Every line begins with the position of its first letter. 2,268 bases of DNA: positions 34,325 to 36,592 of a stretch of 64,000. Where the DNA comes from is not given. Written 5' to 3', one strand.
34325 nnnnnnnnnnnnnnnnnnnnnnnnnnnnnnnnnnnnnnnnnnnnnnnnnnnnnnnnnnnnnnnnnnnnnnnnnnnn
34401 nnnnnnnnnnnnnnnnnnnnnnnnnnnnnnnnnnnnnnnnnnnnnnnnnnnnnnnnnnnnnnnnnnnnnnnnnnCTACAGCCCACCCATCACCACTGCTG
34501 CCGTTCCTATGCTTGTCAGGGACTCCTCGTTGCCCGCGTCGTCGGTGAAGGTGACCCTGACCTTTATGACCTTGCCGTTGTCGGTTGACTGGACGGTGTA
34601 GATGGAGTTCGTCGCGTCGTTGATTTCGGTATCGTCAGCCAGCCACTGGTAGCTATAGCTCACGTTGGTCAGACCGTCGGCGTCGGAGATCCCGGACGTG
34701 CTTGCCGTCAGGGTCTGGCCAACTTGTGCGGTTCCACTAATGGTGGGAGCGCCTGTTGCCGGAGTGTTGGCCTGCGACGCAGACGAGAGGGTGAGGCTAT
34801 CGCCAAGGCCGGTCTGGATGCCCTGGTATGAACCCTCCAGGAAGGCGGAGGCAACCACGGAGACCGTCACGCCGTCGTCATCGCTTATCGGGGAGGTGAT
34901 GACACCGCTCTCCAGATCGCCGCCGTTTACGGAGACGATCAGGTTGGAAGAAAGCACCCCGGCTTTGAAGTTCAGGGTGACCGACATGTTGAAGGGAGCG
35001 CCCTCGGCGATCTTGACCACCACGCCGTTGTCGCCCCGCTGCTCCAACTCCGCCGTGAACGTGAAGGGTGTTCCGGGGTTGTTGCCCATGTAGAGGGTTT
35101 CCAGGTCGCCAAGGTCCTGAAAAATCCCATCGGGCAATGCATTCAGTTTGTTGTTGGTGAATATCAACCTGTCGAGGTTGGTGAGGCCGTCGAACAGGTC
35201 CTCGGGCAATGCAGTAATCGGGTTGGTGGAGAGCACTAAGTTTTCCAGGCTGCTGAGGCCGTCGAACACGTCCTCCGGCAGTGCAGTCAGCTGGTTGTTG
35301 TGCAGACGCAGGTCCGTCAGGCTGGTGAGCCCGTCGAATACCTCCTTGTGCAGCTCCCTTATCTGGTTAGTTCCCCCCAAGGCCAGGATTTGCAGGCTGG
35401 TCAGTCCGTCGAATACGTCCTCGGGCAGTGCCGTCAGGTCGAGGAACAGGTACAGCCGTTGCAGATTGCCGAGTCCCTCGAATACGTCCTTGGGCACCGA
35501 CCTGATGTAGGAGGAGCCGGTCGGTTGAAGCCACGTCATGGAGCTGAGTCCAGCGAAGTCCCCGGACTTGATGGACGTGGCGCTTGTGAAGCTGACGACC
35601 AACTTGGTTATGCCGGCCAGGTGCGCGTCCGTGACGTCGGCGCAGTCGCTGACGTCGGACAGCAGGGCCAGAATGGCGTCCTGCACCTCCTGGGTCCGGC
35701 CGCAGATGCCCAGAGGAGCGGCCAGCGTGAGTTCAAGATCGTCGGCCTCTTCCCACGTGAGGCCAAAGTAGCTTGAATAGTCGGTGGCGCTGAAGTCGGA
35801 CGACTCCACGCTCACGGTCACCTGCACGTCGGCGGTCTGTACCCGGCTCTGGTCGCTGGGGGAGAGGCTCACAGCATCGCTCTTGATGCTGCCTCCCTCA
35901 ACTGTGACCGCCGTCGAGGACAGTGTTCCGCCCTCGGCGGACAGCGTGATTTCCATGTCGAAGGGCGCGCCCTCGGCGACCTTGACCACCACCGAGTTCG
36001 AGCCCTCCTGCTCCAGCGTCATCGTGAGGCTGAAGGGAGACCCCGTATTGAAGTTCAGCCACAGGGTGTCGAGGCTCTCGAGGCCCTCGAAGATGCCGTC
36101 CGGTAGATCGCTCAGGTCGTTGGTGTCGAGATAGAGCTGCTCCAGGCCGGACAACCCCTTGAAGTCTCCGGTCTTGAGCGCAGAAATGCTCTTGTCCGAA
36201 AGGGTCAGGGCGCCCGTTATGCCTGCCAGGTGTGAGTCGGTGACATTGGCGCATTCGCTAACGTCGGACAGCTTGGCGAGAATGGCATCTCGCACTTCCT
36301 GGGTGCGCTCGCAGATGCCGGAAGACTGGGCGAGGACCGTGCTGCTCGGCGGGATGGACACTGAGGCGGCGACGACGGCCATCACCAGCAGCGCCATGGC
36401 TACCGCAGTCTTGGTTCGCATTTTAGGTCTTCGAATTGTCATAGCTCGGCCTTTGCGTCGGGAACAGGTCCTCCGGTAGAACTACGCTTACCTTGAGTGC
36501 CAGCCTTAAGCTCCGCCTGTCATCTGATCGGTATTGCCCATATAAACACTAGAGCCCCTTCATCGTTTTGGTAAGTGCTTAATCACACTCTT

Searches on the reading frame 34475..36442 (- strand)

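Call 35: search_protein_families(library=ncbifam, proteins=[window:34475-36442:-], max_evalue=0.001)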
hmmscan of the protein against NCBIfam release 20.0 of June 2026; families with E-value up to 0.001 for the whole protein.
window:34475-36442:- (655 aa): 6 families
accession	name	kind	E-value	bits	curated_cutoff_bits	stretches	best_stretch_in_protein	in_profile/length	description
NF047464.1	FibnectbindLIC11051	equivalog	2.1e-14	53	1000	1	359-455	521-614/685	LIC_11051 family fibronectin-binding protein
NF040485.1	ZirU_fam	subfamily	8.2e-11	42.4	100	1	565-644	26-105/210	ZirU family protein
NF041351.1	XopL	equivalog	1.3e-10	40.7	500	2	292-404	145-254/497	type III secretion system leucine-rich repeat domain-containing effector XopL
NF041400.1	XopAE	equivalog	6.9e-10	38.4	600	1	297-450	16-166/478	type III secretion system effector XopAE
NF041381.1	XopAC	subfamily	7.7e-10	38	450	1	334-456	76-194/451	XopAC/AvrAC family type III secretion system effector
NF011897.0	PRK15370.1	equivalog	1.8e-08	32.7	1113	1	325-444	220-369/755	SPI-1 type III secretion system effector E3 ubiquitin transferase SlrP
